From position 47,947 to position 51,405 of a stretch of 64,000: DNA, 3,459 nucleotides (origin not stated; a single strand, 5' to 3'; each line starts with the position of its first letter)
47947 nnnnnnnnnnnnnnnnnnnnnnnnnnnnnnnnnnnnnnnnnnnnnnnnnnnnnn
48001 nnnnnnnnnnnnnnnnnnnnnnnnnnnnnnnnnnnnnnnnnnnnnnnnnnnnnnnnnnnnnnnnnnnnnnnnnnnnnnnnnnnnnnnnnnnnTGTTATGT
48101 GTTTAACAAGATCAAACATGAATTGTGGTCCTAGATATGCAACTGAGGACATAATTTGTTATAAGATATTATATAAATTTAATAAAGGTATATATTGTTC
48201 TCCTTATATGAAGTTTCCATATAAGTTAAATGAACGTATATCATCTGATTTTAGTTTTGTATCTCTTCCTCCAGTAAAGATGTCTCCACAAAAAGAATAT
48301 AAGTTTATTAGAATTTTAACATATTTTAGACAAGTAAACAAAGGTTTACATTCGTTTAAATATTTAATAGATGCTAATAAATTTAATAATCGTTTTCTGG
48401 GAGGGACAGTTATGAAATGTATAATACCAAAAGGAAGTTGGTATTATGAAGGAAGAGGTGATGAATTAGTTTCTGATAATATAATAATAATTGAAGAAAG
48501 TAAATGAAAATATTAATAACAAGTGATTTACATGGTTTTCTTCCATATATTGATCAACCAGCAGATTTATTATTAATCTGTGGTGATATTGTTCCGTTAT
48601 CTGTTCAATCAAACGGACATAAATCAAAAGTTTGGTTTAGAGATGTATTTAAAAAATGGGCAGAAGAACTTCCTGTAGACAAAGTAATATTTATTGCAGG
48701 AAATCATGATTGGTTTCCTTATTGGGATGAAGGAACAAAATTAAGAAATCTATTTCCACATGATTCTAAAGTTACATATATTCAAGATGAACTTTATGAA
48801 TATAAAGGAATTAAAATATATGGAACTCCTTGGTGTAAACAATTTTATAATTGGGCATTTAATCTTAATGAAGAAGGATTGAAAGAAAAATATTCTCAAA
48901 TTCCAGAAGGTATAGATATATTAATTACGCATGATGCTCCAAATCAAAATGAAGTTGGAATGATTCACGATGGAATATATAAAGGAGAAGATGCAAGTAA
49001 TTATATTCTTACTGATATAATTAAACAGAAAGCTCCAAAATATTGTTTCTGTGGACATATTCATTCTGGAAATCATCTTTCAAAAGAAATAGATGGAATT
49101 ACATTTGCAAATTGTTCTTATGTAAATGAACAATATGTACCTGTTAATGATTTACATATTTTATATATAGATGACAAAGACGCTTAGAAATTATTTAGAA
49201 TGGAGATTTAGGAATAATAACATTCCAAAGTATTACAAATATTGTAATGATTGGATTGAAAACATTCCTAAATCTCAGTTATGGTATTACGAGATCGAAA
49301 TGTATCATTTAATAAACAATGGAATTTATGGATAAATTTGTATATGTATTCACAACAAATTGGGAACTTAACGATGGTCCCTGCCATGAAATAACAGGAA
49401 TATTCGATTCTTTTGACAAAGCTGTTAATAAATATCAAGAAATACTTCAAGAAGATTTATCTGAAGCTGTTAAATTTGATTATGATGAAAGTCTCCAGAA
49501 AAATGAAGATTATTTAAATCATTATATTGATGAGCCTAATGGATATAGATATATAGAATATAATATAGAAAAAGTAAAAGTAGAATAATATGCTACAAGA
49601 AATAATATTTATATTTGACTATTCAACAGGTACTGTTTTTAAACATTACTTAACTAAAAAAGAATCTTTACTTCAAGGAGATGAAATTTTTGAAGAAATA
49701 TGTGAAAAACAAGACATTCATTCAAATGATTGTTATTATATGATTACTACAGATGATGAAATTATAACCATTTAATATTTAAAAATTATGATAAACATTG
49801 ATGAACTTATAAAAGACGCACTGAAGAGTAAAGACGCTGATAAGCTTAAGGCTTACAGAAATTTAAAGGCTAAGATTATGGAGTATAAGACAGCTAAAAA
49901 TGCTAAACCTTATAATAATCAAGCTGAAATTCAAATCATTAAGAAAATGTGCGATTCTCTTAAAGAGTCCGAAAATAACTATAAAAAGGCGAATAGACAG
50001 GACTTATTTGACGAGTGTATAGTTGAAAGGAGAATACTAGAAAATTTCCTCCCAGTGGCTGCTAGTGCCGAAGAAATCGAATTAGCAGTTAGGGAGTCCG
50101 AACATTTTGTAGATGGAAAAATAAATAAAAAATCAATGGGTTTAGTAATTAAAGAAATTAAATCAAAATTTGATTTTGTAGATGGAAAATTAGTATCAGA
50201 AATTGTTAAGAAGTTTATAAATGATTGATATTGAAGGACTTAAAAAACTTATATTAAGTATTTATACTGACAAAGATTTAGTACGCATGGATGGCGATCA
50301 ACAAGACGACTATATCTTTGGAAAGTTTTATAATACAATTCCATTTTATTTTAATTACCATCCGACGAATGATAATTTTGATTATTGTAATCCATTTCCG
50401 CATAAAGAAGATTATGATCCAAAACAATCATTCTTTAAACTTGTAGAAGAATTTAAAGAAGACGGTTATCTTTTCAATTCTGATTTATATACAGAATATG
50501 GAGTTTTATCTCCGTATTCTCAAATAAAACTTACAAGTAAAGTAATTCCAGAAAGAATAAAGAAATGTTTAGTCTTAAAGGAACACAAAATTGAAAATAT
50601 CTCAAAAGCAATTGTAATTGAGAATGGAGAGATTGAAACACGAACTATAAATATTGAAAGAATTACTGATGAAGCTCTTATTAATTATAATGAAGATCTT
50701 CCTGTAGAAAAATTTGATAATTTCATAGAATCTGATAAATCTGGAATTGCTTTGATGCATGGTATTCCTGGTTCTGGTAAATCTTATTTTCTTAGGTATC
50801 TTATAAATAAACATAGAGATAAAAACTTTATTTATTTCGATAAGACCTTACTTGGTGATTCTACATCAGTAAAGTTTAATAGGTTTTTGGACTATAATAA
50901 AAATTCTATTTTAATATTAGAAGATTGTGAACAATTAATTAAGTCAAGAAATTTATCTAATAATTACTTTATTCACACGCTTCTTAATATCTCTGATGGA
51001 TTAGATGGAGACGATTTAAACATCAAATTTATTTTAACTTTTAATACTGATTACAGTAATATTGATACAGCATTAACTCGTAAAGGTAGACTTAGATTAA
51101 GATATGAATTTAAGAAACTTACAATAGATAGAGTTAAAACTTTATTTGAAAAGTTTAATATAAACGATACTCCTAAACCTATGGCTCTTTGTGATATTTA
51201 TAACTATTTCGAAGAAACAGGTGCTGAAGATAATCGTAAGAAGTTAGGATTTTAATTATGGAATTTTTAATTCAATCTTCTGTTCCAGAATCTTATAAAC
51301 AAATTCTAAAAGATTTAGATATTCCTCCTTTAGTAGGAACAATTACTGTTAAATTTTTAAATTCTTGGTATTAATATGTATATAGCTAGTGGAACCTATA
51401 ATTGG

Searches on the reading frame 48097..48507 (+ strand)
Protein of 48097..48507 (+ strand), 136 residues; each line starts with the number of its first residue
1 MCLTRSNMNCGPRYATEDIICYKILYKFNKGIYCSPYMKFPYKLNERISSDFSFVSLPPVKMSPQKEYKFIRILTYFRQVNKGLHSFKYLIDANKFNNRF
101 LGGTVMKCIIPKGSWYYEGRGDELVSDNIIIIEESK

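Call 4: search_protein_families(library=pfam, proteins=[window:48097-48507:+], max_evalue=0.01)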
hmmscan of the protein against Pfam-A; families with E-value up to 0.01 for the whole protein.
window:48097-48507:+ (136 aa): 0 families

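Call 5: search_protein_families(library=ncbifam, proteins=[window:48097-48507:+], max_evalue=0.01)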
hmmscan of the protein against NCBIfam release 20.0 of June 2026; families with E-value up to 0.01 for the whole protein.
window:48097-48507:+ (136 aa): 0 families

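Call 11: search_protein_families(library=phrogs, proteins=[window:48097-48507:+], max_evalue=0.001)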
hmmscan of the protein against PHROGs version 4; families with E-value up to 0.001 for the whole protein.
window:48097-48507:+ (136 aa): 1 family
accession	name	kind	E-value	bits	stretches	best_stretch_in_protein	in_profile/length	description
phrog_13450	-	unknown function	5e-15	57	1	72-126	58-118/153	-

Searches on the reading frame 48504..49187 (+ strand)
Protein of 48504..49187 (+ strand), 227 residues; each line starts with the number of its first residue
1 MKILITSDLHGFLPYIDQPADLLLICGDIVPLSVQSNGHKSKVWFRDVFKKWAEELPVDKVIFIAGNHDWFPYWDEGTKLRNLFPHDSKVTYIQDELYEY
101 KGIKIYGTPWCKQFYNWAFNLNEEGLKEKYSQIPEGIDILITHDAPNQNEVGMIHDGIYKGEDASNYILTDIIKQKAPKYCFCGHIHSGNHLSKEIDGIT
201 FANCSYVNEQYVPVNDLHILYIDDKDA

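Call 4: search_protein_families(library=pfam, proteins=[window:48504-49187:+], max_evalue=0.01)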
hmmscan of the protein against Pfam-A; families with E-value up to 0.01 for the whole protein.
window:48504-49187:+ (227 aa): 2 families
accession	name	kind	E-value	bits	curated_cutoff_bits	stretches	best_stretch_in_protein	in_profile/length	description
PF00149.33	Metallophos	-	1.4e-12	48.9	21.5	1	1-188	1-190/191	Calcineurin-like phosphoesterase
PF12850.12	Metallophos_2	-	1.1e-07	32.4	27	1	1-203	1-131/154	Calcineurin-like phosphoesterase superfamily domain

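Call 5: search_protein_families(library=ncbifam, proteins=[window:48504-49187:+], max_evalue=0.01)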
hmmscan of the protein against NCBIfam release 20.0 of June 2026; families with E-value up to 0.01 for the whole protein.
window:48504-49187:+ (227 aa): 2 families
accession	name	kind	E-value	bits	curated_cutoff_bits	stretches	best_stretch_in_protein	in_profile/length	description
TIGR04123.1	P_estr_lig_assc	hypoth_equivalog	0.00052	19.5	150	0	43-75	83-115/207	ligase-associated DNA damage response endonuclease PdeM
TIGR00619.1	sbcd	subfamily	0.0061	16.4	77.65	0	17-80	37-97/252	exonuclease subunit SbcD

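Call 11: search_protein_families(library=phrogs, proteins=[window:48504-49187:+], max_evalue=0.001)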
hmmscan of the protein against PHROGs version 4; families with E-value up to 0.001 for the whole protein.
window:48504-49187:+ (227 aa): 2 families
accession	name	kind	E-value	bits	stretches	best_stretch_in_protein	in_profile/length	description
phrog_1649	-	other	7.4e-21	75.1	1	1-192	36-257/308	metallo-phosphoesterase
phrog_547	-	other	5.5e-05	23.4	0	20-91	73-132/245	phosphoesterase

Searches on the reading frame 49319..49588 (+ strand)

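Call 91: search_protein_families(library=pfam, proteins=[window:49319-49588:+], max_evalue=0.01)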
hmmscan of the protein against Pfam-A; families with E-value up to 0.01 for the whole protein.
window:49319-49588:+ (89 aa): 1 family
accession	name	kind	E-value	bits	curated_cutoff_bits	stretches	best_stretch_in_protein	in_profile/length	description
PF24024.1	DUF7336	-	0.0033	17.7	25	1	7-41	2-29/60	Domain of unknown function (DUF7336)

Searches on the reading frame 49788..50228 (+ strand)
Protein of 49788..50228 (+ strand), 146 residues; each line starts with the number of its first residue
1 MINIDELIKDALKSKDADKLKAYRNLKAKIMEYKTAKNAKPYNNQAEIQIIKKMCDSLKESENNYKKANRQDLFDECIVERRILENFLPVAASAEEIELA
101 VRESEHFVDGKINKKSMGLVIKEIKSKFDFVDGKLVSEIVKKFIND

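Call 4: search_protein_families(library=pfam, proteins=[window:49788-50228:+], max_evalue=0.01)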
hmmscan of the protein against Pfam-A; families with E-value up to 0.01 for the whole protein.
window:49788-50228:+ (146 aa): 2 families
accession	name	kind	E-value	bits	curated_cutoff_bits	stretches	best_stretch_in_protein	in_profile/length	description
PF09424.15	YqeY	-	6.9e-24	85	27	1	4-142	4-141/143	Yqey-like protein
PF19775.4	DUF6261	-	0.0048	17.3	27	1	3-63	17-74/154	Family of unknown function (DUF6261)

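Call 5: search_protein_families(library=ncbifam, proteins=[window:49788-50228:+], max_evalue=0.01)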
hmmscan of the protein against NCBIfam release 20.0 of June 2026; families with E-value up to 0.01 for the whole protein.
window:49788-50228:+ (146 aa): 0 families

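Call 11: search_protein_families(library=phrogs, proteins=[window:49788-50228:+], max_evalue=0.001)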
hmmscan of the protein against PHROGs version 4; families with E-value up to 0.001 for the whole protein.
window:49788-50228:+ (146 aa): 1 family
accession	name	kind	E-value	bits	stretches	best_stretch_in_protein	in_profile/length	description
phrog_1460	-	DNA, RNA and nucleotide metabolism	1.3e-16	61.9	1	4-143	7-139/140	tRNA amidotransferase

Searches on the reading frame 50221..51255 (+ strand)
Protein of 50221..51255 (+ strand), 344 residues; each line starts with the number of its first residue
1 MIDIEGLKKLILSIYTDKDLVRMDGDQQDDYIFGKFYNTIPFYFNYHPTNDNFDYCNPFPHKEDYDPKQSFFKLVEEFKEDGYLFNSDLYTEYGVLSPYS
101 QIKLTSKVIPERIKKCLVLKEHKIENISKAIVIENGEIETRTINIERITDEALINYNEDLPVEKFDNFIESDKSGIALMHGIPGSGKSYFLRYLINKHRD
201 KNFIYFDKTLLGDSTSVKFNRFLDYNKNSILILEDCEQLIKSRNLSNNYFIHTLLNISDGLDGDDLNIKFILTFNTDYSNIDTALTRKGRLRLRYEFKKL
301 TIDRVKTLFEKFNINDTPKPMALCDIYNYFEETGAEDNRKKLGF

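Call 4: search_protein_families(library=pfam, proteins=[window:50221-51255:+], max_evalue=0.01)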
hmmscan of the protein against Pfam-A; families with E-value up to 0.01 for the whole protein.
window:50221-51255:+ (344 aa): 6 families
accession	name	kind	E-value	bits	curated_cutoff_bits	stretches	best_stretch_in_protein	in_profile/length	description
PF00004.35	AAA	-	8.2e-09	36.4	21.2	1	178-297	2-129/131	ATPase family associated with various cellular activities (AAA)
PF24883.2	NPHP3_N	-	0.00021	22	24.8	1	163-202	10-50/164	Nephrocystin 3, N-terminal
PF13401.12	AAA_22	-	0.0012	19.7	27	1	174-214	5-47/130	AAA domain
PF01637.24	ATPase_2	-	0.002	18.4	33.2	0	164-222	10-68/225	ATPase domain predominantly from Archaea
PF01443.25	Viral_helicase1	-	0.0021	18.3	21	1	178-219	2-44/228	Viral superfamily 1 RNA helicase core domain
PF20720.3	nSTAND3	-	0.0033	17.6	27.2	1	172-236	15-74/155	Novel STAND NTPase 3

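Call 5: search_protein_families(library=ncbifam, proteins=[window:50221-51255:+], max_evalue=0.01)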
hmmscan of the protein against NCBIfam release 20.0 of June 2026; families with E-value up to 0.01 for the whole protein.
window:50221-51255:+ (344 aa): 0 families

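Call 11: search_protein_families(library=phrogs, proteins=[window:50221-51255:+], max_evalue=0.001)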
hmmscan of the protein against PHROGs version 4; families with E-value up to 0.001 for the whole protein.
window:50221-51255:+ (344 aa): 8 families
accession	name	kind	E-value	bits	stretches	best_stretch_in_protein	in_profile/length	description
phrog_14322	-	unknown function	2.4e-18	67.6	1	139-343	190-396/398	-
phrog_33861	-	unknown function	2.7e-10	40.5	1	230-333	285-390/407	-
phrog_7485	-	unknown function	3.3e-09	37.2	1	177-332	230-400/430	-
phrog_37885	-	unknown function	2.8e-05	24.9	1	155-273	46-160/176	-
phrog_9172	-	unknown function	2.9e-05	24.1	1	173-293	106-238/509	-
phrog_35110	-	unknown function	6.5e-05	22.8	0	227-291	332-395/455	-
phrog_168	-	DNA, RNA and nucleotide metabolism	0.00021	22.1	1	163-299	31-160/314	clamp loader of DNA polymerase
phrog_2376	-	other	0.00033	21.1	1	166-316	66-208/363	ATPase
